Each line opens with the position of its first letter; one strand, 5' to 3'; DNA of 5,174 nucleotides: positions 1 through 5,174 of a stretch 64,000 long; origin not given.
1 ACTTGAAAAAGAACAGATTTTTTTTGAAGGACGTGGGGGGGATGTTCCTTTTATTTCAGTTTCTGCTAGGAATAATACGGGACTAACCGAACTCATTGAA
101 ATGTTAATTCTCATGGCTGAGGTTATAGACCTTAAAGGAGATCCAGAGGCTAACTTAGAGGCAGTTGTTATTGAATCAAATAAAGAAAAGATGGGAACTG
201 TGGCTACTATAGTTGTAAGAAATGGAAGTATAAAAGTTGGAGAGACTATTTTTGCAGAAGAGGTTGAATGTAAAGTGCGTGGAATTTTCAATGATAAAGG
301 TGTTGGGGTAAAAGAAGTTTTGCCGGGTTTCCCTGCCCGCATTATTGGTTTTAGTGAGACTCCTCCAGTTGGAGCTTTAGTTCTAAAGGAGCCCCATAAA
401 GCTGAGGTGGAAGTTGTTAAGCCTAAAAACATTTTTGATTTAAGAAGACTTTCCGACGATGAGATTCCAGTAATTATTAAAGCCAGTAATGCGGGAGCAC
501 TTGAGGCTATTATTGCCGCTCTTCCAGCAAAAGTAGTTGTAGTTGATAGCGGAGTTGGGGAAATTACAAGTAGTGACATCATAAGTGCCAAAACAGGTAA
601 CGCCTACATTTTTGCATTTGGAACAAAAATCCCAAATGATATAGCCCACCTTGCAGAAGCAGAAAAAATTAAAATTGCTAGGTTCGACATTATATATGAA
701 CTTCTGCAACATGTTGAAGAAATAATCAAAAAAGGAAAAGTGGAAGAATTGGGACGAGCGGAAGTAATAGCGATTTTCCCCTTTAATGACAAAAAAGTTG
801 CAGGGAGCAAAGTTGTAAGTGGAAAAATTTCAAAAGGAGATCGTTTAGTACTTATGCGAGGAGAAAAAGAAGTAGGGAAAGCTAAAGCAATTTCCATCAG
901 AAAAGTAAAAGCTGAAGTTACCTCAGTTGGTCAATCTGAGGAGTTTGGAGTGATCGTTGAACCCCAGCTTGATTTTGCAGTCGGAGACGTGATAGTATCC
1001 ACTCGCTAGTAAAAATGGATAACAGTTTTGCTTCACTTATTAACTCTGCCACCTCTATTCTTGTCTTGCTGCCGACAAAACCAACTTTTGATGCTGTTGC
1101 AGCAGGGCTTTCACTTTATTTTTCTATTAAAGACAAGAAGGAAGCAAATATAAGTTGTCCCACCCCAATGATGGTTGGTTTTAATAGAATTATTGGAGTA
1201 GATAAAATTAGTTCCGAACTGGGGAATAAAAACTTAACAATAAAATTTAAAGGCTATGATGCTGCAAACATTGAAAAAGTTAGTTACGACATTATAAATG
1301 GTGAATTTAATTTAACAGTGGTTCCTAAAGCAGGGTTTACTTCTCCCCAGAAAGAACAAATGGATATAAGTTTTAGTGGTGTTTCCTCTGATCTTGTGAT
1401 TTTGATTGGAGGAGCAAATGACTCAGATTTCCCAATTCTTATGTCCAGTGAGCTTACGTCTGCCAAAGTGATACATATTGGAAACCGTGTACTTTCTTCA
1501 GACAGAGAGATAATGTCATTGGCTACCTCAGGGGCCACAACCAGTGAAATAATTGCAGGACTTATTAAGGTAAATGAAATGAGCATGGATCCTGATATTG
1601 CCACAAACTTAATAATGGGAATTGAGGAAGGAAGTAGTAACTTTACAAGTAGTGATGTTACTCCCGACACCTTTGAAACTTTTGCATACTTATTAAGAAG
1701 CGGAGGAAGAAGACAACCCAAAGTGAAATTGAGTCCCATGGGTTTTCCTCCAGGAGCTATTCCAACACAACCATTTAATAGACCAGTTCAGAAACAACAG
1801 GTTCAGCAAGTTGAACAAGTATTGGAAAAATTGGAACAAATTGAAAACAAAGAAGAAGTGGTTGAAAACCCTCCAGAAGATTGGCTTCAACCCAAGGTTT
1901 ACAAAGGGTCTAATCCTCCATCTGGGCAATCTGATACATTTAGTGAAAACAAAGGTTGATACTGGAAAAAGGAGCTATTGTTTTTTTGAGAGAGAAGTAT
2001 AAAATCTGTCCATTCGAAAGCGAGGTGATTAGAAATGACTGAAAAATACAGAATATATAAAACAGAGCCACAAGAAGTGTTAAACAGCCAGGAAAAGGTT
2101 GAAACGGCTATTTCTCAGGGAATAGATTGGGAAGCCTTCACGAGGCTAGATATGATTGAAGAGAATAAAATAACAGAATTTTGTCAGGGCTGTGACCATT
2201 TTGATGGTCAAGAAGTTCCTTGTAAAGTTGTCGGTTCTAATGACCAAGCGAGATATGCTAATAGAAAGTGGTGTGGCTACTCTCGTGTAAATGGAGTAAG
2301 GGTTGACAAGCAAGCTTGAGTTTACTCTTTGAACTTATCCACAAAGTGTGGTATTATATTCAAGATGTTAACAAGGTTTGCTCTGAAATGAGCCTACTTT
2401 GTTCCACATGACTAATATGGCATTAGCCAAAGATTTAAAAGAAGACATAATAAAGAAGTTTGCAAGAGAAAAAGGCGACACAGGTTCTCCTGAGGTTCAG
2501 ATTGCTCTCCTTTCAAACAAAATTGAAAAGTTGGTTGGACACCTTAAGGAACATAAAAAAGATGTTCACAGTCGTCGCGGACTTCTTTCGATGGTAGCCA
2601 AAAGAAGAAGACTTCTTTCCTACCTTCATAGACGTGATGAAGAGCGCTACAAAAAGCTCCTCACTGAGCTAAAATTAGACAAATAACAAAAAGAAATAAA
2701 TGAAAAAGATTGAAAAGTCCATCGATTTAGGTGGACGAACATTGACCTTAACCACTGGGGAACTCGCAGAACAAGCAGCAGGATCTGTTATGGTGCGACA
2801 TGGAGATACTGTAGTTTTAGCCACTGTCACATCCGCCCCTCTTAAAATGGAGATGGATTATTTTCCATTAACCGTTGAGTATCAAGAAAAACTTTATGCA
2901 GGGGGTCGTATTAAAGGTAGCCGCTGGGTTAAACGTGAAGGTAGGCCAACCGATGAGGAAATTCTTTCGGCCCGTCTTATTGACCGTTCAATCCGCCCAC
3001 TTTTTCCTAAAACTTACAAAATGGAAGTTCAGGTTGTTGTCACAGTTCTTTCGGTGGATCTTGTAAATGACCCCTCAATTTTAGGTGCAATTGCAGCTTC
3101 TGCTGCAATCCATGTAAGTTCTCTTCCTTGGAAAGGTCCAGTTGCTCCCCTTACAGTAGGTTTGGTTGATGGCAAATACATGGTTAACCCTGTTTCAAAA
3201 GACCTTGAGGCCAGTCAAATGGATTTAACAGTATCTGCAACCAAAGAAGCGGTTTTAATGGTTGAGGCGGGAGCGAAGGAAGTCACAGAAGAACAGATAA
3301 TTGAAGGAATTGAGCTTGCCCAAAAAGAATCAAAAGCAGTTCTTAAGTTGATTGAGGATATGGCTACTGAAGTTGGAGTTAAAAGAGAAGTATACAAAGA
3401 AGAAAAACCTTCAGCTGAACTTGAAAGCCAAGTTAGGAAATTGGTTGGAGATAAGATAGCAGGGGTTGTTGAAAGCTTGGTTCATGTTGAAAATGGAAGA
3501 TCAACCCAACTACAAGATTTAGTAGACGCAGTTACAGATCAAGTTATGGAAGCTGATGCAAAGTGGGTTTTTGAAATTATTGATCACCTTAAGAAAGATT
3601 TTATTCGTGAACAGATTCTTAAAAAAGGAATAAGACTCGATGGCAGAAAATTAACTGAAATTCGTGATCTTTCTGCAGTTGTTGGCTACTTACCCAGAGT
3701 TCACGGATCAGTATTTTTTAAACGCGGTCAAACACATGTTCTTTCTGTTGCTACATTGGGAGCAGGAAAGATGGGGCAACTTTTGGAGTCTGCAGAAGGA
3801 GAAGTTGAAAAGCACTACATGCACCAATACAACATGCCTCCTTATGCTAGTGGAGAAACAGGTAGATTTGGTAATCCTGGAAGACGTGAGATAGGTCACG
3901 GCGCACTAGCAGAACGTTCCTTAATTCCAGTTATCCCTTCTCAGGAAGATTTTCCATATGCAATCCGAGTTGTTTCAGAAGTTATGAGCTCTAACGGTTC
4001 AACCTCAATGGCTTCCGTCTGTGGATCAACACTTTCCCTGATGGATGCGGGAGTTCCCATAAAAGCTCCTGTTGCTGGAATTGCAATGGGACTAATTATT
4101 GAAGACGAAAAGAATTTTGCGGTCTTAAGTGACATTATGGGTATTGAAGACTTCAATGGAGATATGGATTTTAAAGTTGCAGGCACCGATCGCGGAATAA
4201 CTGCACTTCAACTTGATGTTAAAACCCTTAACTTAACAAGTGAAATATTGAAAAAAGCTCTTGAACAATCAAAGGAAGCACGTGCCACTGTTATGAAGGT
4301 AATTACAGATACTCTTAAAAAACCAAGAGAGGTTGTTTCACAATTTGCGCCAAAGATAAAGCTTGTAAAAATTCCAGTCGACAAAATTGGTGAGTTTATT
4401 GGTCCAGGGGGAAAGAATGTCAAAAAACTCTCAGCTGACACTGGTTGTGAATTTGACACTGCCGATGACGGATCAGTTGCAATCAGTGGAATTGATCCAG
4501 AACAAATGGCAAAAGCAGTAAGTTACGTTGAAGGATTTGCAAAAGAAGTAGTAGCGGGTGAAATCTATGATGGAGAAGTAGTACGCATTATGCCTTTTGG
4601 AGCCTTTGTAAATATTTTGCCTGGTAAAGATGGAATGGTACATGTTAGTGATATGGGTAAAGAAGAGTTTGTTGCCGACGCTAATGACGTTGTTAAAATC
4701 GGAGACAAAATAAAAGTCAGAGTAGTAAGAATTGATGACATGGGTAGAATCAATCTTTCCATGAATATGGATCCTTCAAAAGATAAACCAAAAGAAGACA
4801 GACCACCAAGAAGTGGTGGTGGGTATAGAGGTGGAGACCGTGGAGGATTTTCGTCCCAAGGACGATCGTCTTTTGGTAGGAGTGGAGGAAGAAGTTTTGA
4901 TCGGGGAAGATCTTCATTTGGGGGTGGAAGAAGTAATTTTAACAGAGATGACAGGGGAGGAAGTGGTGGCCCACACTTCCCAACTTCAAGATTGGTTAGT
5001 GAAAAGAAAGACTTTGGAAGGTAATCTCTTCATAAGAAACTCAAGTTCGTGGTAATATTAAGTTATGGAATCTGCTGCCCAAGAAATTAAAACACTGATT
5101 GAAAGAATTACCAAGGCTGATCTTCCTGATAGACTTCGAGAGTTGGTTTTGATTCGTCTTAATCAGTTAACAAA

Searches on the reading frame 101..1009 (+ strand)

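Call 32: search_protein_families(library=pfam, proteins=[window:101-1009:+], max_evalue=0.001)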
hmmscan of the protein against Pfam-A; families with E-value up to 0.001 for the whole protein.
window:101-1009:+ (302 aa): 3 families
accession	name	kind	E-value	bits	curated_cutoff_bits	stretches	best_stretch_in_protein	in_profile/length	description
PF11987.13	IF-2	-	1.9e-20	73.4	27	1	118-206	23-117/117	Translation-initiation factor 2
PF22042.2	EF-G_D2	-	1.3e-13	51.3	27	1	19-91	2-78/84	Elongation factor G domain 2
PF03144.31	GTP_EFTU_D2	-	1e-06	29.5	30.3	0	233-298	3-72/73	Elongation factor Tu domain 2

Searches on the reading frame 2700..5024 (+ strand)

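Call 32: search_protein_families(library=pfam, proteins=[window:2700-5024:+], max_evalue=0.001)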
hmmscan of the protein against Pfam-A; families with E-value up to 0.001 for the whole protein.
window:2700-5024:+ (774 aa): 5 families
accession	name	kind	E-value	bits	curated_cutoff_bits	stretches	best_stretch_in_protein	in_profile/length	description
PF01138.27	RNase_PH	-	6.4e-56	188.8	25.5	2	12-143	2-130/130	3' exoribonuclease family, domain 1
PF03725.20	RNase_PH_C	-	1.1e-18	67.4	20.8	1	146-209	1-66/67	3' exoribonuclease family, domain 2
PF00575.29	S1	-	2.7e-16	60.2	22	1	619-688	4-73/74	S1 RNA binding domain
PF00013.35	KH_1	-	1e-09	38.5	21.5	1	556-611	4-65/66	KH domain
PF03726.19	PNPase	-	1.9e-08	35.1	24.6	1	240-317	1-81/81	Polyribonucleotide nucleotidyltransferase, RNA binding domain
